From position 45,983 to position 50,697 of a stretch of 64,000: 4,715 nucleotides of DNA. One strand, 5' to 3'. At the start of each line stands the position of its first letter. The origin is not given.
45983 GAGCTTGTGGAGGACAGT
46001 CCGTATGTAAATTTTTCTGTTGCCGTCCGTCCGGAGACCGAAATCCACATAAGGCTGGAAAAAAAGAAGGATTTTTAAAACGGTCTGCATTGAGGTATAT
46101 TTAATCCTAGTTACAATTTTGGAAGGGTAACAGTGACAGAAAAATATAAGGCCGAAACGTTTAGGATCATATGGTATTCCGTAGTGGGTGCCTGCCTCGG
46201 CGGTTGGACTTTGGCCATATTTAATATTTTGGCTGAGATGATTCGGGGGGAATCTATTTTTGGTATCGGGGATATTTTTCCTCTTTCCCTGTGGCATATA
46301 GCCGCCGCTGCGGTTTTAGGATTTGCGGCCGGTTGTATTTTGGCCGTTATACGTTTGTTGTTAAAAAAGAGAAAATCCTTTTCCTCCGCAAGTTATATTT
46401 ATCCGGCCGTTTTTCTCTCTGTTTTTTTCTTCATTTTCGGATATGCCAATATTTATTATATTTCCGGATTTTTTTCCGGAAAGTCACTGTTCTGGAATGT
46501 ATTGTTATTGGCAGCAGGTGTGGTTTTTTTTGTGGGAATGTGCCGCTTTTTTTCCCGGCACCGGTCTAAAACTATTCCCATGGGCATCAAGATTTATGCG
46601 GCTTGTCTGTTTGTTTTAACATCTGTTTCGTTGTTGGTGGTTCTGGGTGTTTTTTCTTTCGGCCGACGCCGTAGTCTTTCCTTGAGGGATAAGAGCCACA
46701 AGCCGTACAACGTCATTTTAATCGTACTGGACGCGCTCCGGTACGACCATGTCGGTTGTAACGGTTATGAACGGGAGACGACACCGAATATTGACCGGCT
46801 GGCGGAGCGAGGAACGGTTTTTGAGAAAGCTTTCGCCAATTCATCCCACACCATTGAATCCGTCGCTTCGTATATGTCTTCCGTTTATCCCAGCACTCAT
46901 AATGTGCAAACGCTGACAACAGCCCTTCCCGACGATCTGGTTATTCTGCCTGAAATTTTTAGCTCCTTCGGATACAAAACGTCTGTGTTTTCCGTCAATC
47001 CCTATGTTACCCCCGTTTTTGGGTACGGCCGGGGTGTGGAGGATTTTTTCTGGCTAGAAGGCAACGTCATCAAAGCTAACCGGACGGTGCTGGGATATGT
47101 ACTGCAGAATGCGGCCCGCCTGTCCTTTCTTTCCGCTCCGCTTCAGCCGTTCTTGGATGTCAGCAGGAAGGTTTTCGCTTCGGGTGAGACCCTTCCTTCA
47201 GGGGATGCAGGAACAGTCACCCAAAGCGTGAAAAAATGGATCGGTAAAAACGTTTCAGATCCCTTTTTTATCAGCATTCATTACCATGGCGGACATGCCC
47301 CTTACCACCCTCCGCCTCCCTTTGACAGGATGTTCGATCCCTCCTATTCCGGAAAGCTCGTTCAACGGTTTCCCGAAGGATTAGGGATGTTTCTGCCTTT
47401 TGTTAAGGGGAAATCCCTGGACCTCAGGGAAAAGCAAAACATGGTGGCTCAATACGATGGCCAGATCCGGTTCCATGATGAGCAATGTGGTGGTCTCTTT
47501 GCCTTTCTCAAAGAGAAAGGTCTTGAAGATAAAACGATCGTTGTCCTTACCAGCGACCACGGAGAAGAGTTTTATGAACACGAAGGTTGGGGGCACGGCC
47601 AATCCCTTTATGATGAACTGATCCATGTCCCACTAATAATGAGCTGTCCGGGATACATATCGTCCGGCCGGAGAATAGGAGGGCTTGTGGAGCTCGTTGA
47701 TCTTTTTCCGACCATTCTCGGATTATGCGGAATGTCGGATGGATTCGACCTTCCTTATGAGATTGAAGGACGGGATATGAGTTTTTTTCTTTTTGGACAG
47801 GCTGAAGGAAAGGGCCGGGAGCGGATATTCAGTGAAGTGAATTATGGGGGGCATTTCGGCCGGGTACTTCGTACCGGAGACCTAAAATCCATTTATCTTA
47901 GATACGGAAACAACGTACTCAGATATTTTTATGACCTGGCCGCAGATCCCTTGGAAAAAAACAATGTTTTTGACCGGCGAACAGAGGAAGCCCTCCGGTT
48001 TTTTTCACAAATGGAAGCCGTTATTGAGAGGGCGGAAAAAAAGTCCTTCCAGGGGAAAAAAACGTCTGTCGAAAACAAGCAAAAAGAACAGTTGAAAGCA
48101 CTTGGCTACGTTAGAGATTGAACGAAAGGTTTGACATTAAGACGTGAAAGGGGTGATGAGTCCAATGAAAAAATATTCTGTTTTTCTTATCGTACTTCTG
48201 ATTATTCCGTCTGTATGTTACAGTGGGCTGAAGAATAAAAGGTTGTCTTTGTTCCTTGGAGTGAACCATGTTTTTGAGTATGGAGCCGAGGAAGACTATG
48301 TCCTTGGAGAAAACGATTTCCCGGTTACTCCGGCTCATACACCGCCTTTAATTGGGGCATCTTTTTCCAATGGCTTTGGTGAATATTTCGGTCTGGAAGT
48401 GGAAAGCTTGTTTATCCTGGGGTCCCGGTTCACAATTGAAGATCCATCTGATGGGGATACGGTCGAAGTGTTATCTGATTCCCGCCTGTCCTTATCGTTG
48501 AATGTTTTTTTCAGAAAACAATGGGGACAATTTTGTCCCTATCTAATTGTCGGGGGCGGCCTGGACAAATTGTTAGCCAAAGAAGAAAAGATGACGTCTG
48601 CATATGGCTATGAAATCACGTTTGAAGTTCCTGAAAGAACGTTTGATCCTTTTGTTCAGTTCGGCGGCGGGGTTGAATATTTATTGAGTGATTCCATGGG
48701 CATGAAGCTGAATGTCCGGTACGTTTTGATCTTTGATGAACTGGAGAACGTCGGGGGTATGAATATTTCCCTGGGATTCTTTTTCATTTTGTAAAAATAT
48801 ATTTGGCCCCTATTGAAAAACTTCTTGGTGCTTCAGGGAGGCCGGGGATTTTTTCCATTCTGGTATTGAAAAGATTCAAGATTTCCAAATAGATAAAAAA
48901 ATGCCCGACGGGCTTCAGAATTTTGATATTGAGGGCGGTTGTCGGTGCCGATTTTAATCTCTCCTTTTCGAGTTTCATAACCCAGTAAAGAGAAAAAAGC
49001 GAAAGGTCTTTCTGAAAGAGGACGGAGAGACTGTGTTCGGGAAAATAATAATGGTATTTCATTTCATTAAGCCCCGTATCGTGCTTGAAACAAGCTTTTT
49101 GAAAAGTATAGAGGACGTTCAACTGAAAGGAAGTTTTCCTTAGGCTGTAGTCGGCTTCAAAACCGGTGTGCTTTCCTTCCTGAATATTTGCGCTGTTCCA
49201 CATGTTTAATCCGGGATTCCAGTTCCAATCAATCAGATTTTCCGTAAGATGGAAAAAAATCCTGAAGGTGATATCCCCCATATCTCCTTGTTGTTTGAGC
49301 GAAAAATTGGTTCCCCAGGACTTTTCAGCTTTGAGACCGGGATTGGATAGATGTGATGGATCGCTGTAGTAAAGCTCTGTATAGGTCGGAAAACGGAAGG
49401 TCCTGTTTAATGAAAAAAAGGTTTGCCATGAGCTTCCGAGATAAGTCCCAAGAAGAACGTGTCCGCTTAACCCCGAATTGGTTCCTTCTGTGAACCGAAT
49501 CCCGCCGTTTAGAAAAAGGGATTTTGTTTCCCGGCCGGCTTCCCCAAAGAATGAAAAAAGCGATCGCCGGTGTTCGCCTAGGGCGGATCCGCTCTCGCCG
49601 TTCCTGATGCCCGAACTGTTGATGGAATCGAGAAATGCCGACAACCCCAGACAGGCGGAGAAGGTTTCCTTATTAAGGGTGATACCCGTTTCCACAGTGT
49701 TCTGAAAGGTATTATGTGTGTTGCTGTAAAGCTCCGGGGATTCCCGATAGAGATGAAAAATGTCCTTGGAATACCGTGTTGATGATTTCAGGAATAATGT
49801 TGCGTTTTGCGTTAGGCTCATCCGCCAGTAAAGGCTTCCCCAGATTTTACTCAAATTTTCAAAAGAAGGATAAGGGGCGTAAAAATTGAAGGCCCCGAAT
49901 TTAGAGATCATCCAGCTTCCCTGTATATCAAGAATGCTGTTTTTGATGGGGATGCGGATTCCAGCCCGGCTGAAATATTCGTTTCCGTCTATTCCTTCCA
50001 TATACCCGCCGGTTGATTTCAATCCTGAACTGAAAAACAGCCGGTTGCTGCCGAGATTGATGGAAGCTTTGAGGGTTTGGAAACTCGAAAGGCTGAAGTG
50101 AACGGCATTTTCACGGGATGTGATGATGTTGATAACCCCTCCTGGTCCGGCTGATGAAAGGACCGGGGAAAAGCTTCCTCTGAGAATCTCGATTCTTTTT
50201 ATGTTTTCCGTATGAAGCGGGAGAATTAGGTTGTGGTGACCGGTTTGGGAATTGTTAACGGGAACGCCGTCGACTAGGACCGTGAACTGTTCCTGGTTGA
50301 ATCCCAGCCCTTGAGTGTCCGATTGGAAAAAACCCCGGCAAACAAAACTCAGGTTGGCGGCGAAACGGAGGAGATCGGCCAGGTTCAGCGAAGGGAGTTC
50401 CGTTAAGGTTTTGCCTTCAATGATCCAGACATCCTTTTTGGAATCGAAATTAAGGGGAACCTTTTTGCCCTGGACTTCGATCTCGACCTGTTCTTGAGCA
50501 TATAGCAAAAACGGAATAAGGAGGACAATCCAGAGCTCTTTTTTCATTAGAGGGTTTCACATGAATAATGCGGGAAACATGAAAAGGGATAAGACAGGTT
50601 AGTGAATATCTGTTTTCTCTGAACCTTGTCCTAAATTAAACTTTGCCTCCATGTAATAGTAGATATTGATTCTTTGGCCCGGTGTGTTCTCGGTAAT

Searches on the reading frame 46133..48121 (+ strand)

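Call 75: search_protein_families(library=pfam, proteins=[window:46133-48121:+], max_evalue=0.00001)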
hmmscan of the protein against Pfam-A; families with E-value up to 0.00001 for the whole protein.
window:46133-48121:+ (662 aa): 3 families
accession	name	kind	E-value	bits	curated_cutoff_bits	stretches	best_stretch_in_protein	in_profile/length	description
PF00884.28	Sulfatase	-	3.4e-50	171.5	25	1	193-533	2-300/301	Sulfatase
PF16347.10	SGSH_C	-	4.2e-10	40.4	29.3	1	485-622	4-141/154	N-sulphoglucosamine sulphohydrolase, C-terminal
PF01663.27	Phosphodiest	-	5.5e-09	36.5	23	0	443-479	186-222/342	Type I phosphodiesterase / nucleotide pyrophosphatase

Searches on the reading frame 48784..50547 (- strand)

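Call 75: search_protein_families(library=pfam, proteins=[window:48784-50547:-], max_evalue=0.00001)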
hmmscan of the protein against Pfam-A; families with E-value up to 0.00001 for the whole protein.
window:48784-50547:- (587 aa): 2 families
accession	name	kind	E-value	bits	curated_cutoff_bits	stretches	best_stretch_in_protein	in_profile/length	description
PF00593.30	TonB_dep_Rec_b-barrel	-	7.3e-15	56.2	27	1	239-508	65-372/436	TonB dependent receptor-like, beta-barrel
PF07715.20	Plug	-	9.1e-14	52.3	23.9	1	35-138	4-107/107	TonB-dependent Receptor Plug Domain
